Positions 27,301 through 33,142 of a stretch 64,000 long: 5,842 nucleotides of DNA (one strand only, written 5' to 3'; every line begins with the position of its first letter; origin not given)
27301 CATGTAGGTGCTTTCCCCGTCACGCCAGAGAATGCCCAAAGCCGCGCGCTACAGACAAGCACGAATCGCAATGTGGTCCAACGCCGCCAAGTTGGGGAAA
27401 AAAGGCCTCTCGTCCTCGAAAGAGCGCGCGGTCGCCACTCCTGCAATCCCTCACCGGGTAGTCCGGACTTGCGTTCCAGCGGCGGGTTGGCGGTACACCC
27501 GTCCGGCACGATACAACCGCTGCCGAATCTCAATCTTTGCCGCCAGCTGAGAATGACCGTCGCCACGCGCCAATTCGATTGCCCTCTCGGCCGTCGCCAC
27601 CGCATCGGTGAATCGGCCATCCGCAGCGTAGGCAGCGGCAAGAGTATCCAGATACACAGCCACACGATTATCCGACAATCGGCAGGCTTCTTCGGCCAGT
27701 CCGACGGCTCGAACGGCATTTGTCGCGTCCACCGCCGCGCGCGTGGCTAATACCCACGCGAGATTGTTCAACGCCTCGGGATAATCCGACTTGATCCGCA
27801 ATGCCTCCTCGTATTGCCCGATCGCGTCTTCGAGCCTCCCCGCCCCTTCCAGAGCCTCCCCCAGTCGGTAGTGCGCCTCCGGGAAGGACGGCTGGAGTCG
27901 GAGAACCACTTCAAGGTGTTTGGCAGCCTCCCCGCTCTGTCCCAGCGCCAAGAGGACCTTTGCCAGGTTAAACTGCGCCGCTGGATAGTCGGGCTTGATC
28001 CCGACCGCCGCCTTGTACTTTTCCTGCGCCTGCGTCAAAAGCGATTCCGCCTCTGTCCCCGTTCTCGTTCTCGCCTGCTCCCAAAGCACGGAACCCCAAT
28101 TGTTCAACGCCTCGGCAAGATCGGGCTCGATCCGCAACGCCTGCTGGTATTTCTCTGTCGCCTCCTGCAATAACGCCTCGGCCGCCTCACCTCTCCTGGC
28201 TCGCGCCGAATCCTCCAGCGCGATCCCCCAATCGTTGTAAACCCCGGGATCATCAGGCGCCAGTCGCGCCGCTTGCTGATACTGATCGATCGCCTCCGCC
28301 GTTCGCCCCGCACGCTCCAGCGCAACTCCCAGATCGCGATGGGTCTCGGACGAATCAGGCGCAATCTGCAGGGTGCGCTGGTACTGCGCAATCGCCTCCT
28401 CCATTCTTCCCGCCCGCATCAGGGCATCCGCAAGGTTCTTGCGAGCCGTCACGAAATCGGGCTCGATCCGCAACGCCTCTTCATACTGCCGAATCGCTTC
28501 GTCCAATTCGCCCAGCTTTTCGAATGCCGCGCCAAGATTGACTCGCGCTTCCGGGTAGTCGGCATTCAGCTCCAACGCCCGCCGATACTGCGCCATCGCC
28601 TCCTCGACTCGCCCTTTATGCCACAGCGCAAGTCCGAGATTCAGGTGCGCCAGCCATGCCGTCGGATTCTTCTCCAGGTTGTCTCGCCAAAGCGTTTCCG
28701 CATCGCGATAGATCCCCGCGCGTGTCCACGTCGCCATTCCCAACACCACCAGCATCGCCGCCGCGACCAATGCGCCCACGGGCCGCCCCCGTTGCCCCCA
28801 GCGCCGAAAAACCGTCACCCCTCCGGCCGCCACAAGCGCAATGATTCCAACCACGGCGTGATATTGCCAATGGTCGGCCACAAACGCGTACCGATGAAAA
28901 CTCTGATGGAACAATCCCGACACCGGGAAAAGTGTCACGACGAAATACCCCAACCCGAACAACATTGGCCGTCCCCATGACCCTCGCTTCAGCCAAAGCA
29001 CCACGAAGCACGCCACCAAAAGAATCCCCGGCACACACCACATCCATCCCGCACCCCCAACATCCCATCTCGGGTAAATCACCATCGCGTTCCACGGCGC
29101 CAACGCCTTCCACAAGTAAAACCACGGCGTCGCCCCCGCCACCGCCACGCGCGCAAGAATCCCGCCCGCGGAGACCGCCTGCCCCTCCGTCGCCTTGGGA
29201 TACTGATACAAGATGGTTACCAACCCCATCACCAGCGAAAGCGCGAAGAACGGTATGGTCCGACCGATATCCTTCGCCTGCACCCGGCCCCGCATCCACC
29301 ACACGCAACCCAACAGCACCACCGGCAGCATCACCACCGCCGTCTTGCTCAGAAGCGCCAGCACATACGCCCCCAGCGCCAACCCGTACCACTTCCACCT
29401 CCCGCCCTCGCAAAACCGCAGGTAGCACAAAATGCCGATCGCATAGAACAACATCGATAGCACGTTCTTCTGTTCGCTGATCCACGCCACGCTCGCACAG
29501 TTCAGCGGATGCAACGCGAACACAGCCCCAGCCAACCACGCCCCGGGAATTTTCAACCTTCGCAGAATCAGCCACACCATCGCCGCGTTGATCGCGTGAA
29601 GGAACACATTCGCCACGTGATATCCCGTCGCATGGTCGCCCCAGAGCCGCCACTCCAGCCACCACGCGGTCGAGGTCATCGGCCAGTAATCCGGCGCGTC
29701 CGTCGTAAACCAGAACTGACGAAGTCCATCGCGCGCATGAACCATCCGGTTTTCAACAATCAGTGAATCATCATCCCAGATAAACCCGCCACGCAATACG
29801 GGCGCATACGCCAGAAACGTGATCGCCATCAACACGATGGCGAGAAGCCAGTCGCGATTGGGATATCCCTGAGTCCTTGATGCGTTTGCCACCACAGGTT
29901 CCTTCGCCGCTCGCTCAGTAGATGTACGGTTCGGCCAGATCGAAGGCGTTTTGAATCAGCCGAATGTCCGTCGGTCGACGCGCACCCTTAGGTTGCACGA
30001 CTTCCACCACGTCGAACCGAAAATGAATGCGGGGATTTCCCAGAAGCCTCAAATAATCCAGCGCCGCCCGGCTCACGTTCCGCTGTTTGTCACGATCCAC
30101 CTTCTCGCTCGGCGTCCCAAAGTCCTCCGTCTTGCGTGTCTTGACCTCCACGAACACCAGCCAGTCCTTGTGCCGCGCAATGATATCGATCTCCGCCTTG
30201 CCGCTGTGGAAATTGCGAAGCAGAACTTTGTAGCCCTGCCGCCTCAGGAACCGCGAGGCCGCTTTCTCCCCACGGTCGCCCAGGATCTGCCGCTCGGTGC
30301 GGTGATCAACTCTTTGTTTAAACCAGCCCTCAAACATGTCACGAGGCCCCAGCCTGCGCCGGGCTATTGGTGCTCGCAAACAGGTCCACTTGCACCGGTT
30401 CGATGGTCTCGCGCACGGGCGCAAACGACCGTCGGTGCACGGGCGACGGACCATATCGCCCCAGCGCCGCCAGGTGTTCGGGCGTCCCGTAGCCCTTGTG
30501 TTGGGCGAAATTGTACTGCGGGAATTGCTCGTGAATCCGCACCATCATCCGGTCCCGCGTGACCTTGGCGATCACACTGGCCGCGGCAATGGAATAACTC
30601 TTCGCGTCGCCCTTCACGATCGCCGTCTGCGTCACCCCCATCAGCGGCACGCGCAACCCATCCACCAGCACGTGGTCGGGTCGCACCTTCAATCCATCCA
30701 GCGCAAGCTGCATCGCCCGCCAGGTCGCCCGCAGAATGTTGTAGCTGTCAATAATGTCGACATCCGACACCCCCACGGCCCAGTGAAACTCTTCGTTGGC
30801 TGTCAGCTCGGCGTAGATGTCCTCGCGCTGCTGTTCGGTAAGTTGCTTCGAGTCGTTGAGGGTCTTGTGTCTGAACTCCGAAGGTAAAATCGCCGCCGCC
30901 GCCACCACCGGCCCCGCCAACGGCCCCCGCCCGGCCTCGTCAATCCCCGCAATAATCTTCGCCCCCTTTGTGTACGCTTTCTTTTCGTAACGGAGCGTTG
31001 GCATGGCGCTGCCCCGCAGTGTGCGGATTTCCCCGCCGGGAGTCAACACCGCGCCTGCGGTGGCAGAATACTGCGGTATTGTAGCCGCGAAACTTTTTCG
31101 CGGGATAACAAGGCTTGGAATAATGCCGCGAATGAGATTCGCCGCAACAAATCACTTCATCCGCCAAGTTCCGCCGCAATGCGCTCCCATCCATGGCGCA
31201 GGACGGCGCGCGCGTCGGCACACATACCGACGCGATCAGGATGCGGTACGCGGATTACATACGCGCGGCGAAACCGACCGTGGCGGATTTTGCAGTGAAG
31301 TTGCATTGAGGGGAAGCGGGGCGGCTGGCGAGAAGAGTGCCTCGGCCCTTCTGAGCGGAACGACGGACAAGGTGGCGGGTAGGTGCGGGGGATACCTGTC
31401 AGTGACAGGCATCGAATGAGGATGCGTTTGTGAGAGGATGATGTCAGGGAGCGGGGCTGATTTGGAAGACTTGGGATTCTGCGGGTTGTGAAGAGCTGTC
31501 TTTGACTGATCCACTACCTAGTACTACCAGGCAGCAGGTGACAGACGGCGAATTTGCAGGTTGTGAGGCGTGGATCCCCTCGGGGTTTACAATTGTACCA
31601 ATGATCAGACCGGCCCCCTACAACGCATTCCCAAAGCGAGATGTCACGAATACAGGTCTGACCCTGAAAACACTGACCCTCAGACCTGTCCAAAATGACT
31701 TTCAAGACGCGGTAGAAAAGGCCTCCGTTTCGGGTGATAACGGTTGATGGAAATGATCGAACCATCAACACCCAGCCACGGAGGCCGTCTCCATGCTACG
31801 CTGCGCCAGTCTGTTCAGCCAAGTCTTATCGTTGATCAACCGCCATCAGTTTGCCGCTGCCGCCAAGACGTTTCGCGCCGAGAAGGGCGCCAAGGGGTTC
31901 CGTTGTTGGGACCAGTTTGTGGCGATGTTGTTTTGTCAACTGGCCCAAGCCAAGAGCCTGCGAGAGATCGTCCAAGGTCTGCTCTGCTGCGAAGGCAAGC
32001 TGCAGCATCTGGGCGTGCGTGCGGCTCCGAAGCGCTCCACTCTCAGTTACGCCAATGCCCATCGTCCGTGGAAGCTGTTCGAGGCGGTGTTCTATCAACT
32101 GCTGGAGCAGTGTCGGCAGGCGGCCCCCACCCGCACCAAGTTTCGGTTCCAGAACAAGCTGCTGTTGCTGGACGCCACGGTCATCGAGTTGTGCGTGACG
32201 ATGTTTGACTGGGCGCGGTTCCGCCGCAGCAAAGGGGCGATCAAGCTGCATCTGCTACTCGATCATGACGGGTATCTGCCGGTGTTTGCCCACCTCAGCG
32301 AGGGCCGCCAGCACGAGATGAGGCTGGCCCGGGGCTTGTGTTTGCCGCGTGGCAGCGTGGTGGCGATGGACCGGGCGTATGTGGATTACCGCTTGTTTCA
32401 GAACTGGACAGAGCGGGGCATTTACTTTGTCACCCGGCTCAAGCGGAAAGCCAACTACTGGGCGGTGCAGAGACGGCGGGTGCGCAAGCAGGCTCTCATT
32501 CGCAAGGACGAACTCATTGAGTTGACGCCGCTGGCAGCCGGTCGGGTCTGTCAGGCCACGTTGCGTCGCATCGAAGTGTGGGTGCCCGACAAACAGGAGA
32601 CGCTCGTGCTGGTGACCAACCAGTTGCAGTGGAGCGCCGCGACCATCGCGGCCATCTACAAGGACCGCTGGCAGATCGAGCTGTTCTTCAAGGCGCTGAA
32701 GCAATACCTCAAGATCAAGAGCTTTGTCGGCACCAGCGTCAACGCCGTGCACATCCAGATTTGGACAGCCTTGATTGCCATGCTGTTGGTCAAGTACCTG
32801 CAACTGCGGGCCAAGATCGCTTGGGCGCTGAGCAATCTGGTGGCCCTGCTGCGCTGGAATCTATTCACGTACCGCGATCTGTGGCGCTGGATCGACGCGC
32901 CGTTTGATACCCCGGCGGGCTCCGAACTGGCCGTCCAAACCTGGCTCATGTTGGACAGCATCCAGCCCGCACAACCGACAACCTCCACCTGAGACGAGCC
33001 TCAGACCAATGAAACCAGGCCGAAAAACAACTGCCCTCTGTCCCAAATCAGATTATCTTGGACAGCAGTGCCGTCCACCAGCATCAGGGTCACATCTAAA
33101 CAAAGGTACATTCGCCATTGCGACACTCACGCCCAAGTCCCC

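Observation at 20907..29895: Three paralogous TMTC/DUF1736 GT-C-like + TPR membrane proteins bracketing a PEP-CTERM protein and an FkbM methyltransferase: candidate protein O-glycosylation island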

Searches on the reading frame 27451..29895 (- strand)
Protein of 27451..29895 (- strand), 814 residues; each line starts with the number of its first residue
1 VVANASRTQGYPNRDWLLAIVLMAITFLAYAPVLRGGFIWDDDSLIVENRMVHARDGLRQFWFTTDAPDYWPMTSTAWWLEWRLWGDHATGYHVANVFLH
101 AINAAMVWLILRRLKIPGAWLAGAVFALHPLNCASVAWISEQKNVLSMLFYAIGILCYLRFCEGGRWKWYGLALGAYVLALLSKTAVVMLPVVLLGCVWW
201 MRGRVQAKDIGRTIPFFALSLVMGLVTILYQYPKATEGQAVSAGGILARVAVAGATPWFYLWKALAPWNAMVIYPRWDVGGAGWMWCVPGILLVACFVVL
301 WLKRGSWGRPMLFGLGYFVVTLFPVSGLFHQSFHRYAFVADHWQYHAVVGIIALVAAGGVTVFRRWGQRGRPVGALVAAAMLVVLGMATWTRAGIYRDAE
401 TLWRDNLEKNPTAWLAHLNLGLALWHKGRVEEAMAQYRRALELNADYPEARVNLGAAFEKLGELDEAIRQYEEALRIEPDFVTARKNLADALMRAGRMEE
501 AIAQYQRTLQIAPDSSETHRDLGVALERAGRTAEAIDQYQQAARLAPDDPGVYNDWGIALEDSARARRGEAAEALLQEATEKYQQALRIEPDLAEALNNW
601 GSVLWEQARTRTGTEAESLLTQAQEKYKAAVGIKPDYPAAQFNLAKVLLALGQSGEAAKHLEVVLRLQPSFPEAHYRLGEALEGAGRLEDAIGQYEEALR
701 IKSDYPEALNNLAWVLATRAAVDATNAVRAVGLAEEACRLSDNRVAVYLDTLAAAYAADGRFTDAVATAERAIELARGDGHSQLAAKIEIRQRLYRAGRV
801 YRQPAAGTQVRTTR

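Call 3: search_protein_families(library=pfam, proteins=[window:27451-29895:-], max_evalue=0.01)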
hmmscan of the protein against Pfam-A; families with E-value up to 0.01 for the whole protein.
window:27451-29895:- (814 aa): 30 families (the best 25 are shown)
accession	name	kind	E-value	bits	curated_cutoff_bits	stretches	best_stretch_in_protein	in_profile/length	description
PF13414.12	TPR_11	-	4e-59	196.5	26.8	8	427-462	7-42/42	TPR repeat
PF07719.23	TPR_2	-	2.8e-43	142.9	27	6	448-480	1-33/34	Tetratricopeptide repeat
PF00515.34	TPR_1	-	3e-40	134.8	27.8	5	449-481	2-34/34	Tetratricopeptide repeat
PF13432.12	TPR_16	-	4.3e-36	123.4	32.7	5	454-515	3-64/65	Tetratricopeptide repeat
PF13424.12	TPR_12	-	5.1e-34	116.7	30.1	3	483-547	4-76/77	Tetratricopeptide repeat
PF13431.12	TPR_17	-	7.9e-33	110.4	24.4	1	437-468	2-33/34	Tetratricopeptide repeat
PF13428.12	TPR_14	-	2.8e-31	105.2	23.5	6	448-490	1-43/44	Tetratricopeptide repeat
PF14559.12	TPR_19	-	2.3e-29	101.9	25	5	462-517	5-60/68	Tetratricopeptide repeat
PF13181.12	TPR_8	-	2.5e-28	96.2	25.7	2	416-446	3-33/34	Tetratricopeptide repeat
PF13176.12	TPR_7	-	3.4e-21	73.9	27.9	2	486-515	3-32/36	Tetratricopeptide repeat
PF24575.1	TPR_Slam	-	2.5e-15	57.2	35.2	1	458-504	57-103/104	Surface lipoprotein assembly modifier, N-terminal TPR repeats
PF13174.12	TPR_6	-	5.4e-14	52.2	26.3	0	488-515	6-33/33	Tetratricopeptide repeat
PF03704.23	BTAD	-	7e-12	46.4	22.1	1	471-545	51-125/146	Bacterial transcriptional activator domain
PF13374.12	TPR_10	-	8.2e-12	45.2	27.5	0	419-443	7-31/42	Tetratricopeptide repeat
PF13371.12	TPR_9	-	3.6e-10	40.1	35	2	492-550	5-63/73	Tetratricopeptide repeat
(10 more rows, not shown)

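Call 4: search_protein_families(library=ncbifam, proteins=[window:27451-29895:-], max_evalue=0.01)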
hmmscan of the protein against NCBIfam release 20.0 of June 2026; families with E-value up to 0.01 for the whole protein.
window:27451-29895:- (814 aa): 28 families (the best 25 are shown)
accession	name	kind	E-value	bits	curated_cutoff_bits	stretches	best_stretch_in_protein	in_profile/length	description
TIGR02917.1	PEP_TPR_lipo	equivalog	3.3e-37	127.9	312.2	2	620-781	719-872/899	XrtA/PEP-CTERM system TPR-repeat protein PrsT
NF033762.1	social_mot_Tgl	equivalog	2.3e-36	125.4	225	3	416-509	33-127/252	social motility TPR repeat lipoprotein Tgl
NF040959.1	MamA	equivalog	4.5e-35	120.9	200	3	449-563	72-186/204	magnetosome protein MamA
TIGR02521.1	type_IV_pilW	equivalog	7.9e-34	117.2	154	4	483-560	32-109/234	type IV pilus biogenesis/stability protein PilW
NF033758.1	gliding_GltE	equivalog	5e-25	88.3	225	3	439-561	213-335/411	adventurous gliding motility TPR repeat lipoprotein GltE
NF047507.1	TPR_BatC_Lepto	exception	1.9e-21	76.5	175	3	450-488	98-136/214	TPR repeat-containing protein BatC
TIGR02552.1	LcrH_SycD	equivalog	2.3e-21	76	104.8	4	393-478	31-116/136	SycD/LcrH family type III secretion system chaperone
NF002725.1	PRK02603.1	equivalog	7.9e-19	68.3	143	3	496-600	49-160/173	photosystem I assembly protein Ycf3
NF033920.0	C39_PA2778_fam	equivalog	9.4e-18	64.5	150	3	392-479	168-255/255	PA2778 family cysteine peptidase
NF008520.0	PRK11447.1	equivalog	1.5e-15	56.2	858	1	414-769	270-624/1157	cellulose synthase complex outer membrane protein BcsC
TIGR00990.1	3a0801s09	subfamily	9e-12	44.4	757.25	1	396-662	310-566/615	mitochondrial import receptor subunit TOM70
NF008391.2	PRK11189.1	equivalog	2e-11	43.9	250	1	436-510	87-161/297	lipoprotein NlpI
TIGR02795.1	tol_pal_ybgF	equivalog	3.1e-11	43.9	90.1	1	392-473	14-101/119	tol-pal system protein YbgF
NF011721.1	PRK15174.1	equivalog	4.4e-11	41.7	1200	1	402-549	204-351/656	Vi polysaccharide transport protein VexE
NF053607.1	CHU_0125_OmpA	equivalog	7.4e-11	41.3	620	1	461-548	32-119/639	CHU_0125 family OmpA-like outer membrane integrity protein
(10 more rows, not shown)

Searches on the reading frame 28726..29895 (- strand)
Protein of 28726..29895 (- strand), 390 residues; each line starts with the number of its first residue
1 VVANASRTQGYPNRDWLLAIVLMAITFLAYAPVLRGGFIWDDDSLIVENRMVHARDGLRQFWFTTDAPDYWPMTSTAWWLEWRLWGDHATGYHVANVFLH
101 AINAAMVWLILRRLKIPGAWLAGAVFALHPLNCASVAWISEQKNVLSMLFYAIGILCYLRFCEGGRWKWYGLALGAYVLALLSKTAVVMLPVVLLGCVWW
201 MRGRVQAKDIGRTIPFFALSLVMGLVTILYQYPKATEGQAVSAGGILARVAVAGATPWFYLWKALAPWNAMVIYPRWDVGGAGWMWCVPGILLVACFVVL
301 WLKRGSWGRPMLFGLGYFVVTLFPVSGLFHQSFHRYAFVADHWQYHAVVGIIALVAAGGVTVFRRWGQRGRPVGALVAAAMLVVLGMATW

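Call 7: search_protein_families(library=pfam, proteins=[window:28726-29895:-], max_evalue=10)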
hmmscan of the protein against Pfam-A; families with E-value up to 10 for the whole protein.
window:28726-29895:- (390 aa): 1 family
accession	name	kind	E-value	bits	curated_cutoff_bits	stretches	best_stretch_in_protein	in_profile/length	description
PF13231.12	PMT_2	-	1.6e-07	32.1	26.1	1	72-217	4-145/160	Dolichyl-phosphate-mannose-protein mannosyltransferase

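Call 9: search_solved_structures(query=window:28726-29895:-, max_evalue=10, show_alignments=2)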
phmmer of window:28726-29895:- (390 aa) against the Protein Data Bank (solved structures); distinct sequences matched with E-value up to 10: 0.

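Call 54: search_protein_families(library=ncbifam, proteins=[window:28726-29895:-], max_evalue=0.001)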
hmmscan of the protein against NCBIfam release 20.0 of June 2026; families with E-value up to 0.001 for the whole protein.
window:28726-29895:- (390 aa): 0 families

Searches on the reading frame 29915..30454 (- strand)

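Call 3: search_protein_families(library=pfam, proteins=[window:29915-30454:-], max_evalue=0.01)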
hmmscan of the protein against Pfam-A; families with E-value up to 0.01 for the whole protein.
window:29915-30454:- (179 aa): 3 families
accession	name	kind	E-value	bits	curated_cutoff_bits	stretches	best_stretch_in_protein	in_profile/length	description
PF02021.23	UPF0102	-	2.2e-27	95.7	23.6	1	62-152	1-80/80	Uncharacterised protein family UPF0102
PF08378.17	NERD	-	4.9e-07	30.7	22.1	1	59-117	2-67/111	Nuclease-related domain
PF01870.24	Hjc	-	0.00073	19.9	21.1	1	64-119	4-61/93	Archaeal holliday junction resolvase (hjc)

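Call 4: search_protein_families(library=ncbifam, proteins=[window:29915-30454:-], max_evalue=0.01)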
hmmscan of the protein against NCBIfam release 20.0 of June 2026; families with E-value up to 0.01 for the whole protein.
window:29915-30454:- (179 aa): 23 families
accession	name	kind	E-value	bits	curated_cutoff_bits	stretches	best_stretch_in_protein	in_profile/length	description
NF009154.0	PRK12497.3-3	equivalog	5.7e-31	107.1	109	1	51-159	5-113/123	YraN family protein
NF011268.0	PRK14675.1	equivalog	1.6e-29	102.4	180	1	49-174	3-126/127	hypothetical protein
NF009150.0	PRK12497.1-3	equivalog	9.9e-26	90.1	81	1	54-172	4-118/118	YraN family protein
NF011273.0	PRK14680.1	equivalog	2.3e-24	85.9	199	1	54-175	4-122/134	hypothetical protein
NF011274.0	PRK14681.1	equivalog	1e-22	80.7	207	1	52-155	39-145/158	hypothetical protein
NF011271.0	PRK14678.1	equivalog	1.1e-19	70.6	172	1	53-154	3-102/120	hypothetical protein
NF011270.0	PRK14677.1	equivalog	3.5e-18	65.9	124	1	62-164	7-105/108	hypothetical protein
NF009151.0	PRK12497.1-5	equivalog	7.3e-18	65.1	124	1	49-154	7-111/126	YraN family protein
NF009152.0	PRK12497.2-4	equivalog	1.1e-16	60.9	111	1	53-150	5-99/114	YraN family protein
NF011267.0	PRK14674.1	equivalog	1.8e-16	60.5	232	1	56-155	5-105/133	hypothetical protein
TIGR00252.1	TIGR00252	hypoth_equivalog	2.2e-16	59.9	69.05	1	57-172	8-120/123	YraN family protein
NF011277.0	PRK14684.1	equivalog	2.2e-15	56.8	199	1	56-154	6-105/120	hypothetical protein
NF009153.0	PRK12497.3-1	equivalog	1.7e-13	50.8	171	1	54-153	8-109/125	YraN family protein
NF011280.0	PRK14688.1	equivalog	2.8e-13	50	230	1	54-170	4-117/121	hypothetical protein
NF011275.0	PRK14682.1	equivalog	1.6e-12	47.8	203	1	58-172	6-115/117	hypothetical protein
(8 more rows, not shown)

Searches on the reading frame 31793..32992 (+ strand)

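Call 53: search_protein_families(library=pfam, proteins=[window:31793-32992:+], max_evalue=0.0001)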
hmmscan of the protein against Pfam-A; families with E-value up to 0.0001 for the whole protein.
window:31793-32992:+ (399 aa): 3 families
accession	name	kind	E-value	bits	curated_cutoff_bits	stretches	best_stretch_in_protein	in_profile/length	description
PF14294.11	DUF4372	-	5.3e-26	91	25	1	5-76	3-74/74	Domain of unknown function (DUF4372)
PF01609.27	DDE_Tnp_1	-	5.9e-26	91.9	23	1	122-332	5-200/200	Transposase DDE domain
PF13612.12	DDE_Tnp_1_3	-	6.6e-05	23.4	27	0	150-243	46-135/155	Transposase DDE domain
